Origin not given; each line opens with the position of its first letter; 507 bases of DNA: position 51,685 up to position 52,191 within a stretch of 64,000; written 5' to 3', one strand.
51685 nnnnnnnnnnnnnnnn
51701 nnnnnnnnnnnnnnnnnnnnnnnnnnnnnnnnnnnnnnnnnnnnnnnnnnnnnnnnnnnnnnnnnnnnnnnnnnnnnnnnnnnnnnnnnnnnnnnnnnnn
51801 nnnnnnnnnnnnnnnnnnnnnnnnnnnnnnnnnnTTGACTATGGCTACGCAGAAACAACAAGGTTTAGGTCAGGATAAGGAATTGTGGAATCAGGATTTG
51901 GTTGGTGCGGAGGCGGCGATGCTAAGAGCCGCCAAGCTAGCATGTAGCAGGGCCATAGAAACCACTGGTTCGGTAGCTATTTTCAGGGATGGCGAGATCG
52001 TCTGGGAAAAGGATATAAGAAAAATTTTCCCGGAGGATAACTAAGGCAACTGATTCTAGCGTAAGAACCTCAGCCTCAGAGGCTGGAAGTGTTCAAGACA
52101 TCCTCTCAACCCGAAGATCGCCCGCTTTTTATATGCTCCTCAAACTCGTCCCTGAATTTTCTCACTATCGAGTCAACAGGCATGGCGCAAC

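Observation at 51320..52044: Zeta-toxin-like P-loop kinase with a small overlapping downstream ORF, a possible unconventional TA-like pair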

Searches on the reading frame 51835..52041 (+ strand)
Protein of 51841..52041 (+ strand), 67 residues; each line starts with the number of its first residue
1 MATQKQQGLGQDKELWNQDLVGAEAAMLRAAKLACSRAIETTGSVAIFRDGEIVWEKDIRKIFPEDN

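Call 3: search_protein_families(library=pfam, proteins=[window:51841-52041:+], max_evalue=1)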
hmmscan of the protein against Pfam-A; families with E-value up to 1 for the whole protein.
window:51841-52041:+ (67 aa): 1 family
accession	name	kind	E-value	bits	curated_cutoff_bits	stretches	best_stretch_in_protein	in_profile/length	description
PF10262.15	Rdx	-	0.14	12.8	22.6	1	37-66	38-65/74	Rdx family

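Call 4: search_protein_families(library=ncbifam, proteins=[window:51841-52041:+], max_evalue=1)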
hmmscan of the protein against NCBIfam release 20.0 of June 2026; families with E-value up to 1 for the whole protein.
window:51841-52041:+ (67 aa): 0 families

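Call 5: search_protein_families(library=padloc, proteins=[window:51841-52041:+], max_evalue=1)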
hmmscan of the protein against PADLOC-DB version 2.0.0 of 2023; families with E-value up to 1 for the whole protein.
window:51841-52041:+ (67 aa): 0 families

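Call 7: find_homologous_proteins(query=window:51841-52041:+, max_evalue=0.01)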
Query window:51841-52041:+ (67 aa): 30 proteins with E <= 0.01 among 30 candidates.
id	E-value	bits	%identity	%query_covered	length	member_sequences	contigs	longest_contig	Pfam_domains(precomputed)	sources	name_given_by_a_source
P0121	6.7e-34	132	95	99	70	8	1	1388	-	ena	-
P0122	3.6e-27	111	82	100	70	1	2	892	-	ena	-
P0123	6.1e-27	110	82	100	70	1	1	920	-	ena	-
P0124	2.8e-25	105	84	100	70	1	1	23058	-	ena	-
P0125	3.0e-25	105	79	99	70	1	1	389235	-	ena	-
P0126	3.1e-24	101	76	100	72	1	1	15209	-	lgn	-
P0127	2.2e-22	96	73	100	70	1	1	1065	-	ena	-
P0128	3.4e-22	95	76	100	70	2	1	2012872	-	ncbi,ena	-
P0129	4.9e-22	94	76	100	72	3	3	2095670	-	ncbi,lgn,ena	-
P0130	1.3e-21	93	73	100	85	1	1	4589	-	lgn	-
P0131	1.1e-20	90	72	100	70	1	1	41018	-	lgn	-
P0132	1.2e-20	90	69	100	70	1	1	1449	-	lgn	-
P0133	2.4e-20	89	71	99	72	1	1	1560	-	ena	-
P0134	3.7e-20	89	72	97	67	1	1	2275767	-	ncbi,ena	-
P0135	2.8e-19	86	70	100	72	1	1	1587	-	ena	-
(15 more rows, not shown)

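Call 9: search_solved_structures(query=window:51841-52041:+, max_evalue=10)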
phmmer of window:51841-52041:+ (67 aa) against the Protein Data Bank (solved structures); distinct sequences matched with E-value up to 10: 0.

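Call 32: search_protein_families(library=pfam, alignment_id=A6, max_evalue=0.1)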
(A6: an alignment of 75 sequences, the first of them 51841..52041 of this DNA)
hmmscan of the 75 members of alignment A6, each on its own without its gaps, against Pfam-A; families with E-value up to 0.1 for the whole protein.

A. member 1, window:51841-52041:+ (67 aa): 0 families

B. families by the number of members that match (of 75 scanned): 22 families
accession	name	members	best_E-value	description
PF00401.25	ATP-synt_DE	4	0.019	ATP synthase, Delta/Epsilon chain, long alpha-helix domain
PF18755.6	RAMA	1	5.5e-07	Restriction Enzyme Adenine Methylase Associated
PF20308.4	TPR-S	1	0.002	Tetratricopeptide Repeats-Sensor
PF14267.11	DUF4357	1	0.006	Domain of unknown function (DUF4357)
PF17782.7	DprA_WH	1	0.0062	DprA winged helix domain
PF23825.1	DUF7195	1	0.0091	Family of unknown function (DUF7195)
PF02698.23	DUF218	1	0.0099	DUF218 domain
PF06911.18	Senescence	1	0.015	Senescence domain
PF08310.17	LGFP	1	0.03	LGFP repeat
PF18828.6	LPD15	1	0.03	Large polyvalent-protein-associated domain 15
PF15760.10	DLEU7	1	0.034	Leukemia-associated protein 7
PF25516.1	PTPase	1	0.036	Phosphotyrosine protein phosphatase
PF23162.1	AEP_C962R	1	0.039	C962R protein N-terminal AEP domain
PF06506.16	PrpR_N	1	0.045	Propionate catabolism activator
PF11525.13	CopK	1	0.05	Copper resistance protein K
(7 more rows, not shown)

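Call 33: search_solved_structures(query=A6, max_evalue=10, show_alignments=2)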
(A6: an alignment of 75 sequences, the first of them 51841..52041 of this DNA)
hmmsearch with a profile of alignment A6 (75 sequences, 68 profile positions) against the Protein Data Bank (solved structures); distinct sequences matched with E-value up to 10: 16.
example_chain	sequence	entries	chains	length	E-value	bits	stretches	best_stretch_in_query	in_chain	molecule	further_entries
7q6a_A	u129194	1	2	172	0.091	15.8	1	34-59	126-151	Thioredoxin domain-containing protein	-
7q68_A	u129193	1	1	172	0.092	15.8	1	34-59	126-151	Thioredoxin domain-containing protein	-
7q5n_A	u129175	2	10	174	0.093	15.8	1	34-59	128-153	Thioredoxin domain-containing protein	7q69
4gcz_A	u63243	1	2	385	0.13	15.3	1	12-33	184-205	Blue-light photoreceptor, Sensor protein fixL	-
8a7f_A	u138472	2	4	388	0.14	15.2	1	12-33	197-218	Putative Sensory box protein,Sensor protein FixL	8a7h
8a3u_A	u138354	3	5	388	0.14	15.2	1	12-33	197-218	Putative Sensory box protein,Sensor protein FixL | Putative Sensory box protein,Putative Sensory box protein,Sensor protein FixL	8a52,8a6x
9qup_A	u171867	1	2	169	0.43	13.6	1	22-54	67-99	TFD-EE MPNN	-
3emx_A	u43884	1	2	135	0.68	13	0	41-57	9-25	Thioredoxin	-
8y5g_D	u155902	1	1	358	1.1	12.4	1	33-61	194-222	Spermidine/putrescine import ATP-binding protein PotA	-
8y5g_A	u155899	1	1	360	1.1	12.4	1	33-61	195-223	Spermidine/putrescine import ATP-binding protein PotA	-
8y5f_A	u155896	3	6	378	1.3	12.1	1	33-61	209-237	Spermidine/putrescine import ATP-binding protein PotA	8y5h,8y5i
8zx1_A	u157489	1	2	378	1.3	12.1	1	33-61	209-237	Spermidine/putrescine import ATP-binding protein PotA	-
1r5t_A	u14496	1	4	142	1.8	11.7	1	21-34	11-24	Cytidine deaminase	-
2e5u_A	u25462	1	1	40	3.9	10.6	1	7-27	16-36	ATP synthase epsilon chain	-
6e9x_C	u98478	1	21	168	4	10.6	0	29-59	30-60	DHF91 filament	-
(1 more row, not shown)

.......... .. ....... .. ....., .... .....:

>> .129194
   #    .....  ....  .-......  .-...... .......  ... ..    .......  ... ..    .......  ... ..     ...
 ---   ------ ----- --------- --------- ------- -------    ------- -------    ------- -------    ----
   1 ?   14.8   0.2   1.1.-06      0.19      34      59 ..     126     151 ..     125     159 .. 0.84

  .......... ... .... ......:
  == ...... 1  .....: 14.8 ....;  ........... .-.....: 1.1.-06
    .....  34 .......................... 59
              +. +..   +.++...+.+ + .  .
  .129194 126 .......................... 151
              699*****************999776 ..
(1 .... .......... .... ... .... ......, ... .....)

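Call 37: search_protein_representatives(alignment_id=A2)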
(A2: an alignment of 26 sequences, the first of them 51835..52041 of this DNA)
Query: 26 sequences, 70 profile positions. Proteins with E-value up to 0.001 (for the whole library): 218; up to 1e-10: 21; up to 1e-30: 1. The best 150 are listed.
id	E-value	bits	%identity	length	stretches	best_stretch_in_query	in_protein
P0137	1.2e-36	140.2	-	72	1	1-70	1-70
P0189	3.9e-20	87.4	-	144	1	4-57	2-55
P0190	8.2e-20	86.3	-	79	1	1-56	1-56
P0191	1.1e-16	76.3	-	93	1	1-57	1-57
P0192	1.3e-16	76.1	-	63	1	5-58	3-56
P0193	6.1e-16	73.9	-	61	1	7-57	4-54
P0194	7.6e-15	70.4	-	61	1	7-56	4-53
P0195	2.5e-13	65.6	-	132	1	1-56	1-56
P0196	1.1e-12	63.5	-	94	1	9-57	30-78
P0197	2.9e-12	62.1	-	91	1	4-66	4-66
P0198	3.1e-12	62.1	-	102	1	1-66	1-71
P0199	5.4e-12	61.3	-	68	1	14-65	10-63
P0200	6.2e-12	61.1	-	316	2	10-57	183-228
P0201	6.7e-12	61.0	-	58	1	18-66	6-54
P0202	8.1e-12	60.7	-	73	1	1-68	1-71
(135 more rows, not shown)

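Call 65: search_protein_families(library=ncbifam, alignment_id=A6, max_evalue=0.01)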
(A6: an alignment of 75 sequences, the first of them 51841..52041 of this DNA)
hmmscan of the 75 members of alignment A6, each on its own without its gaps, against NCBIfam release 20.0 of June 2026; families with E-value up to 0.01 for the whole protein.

A. member 1, window:51841-52041:+ (67 aa): 0 families

B. families by the number of members that match (of 75 scanned): 1 family
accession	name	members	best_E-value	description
NF050803.1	DnaMtaseCcrMCaul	1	1.3e-05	adenine-specific DNA-methyltransferase CcrM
